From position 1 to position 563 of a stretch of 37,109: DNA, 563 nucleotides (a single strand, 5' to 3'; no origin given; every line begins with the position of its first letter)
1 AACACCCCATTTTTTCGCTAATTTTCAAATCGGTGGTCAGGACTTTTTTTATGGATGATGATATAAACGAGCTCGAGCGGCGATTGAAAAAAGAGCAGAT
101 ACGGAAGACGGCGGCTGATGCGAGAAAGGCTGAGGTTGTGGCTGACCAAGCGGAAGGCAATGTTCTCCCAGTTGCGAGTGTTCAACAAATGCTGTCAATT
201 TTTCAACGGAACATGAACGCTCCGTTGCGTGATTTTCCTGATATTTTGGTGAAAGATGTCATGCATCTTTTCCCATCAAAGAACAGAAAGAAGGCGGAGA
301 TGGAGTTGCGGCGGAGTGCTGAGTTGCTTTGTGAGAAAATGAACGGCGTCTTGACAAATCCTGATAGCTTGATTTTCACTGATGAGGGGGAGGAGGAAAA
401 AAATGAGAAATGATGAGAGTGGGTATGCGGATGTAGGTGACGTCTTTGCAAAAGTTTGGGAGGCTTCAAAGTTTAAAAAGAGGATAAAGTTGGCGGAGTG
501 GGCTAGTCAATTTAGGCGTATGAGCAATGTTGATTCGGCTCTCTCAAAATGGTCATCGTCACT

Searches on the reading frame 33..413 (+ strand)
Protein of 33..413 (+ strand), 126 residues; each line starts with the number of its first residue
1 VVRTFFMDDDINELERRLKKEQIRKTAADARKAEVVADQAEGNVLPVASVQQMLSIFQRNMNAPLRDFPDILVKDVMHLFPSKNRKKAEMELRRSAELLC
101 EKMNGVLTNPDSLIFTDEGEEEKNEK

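Call 7: search_protein_families(library=pfam, proteins=[window:33-413:+], max_evalue=0.01)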
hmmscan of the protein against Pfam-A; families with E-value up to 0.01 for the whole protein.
window:33-413:+ (126 aa): 0 families

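Call 8: search_protein_families(library=phrogs, proteins=[window:33-413:+], max_evalue=0.001)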
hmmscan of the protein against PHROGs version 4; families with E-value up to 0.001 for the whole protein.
window:33-413:+ (126 aa): 1 family
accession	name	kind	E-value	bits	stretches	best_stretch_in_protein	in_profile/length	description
phrog_57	-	head and packaging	6.3e-05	23.9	1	13-112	83-178/199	terminase small subunit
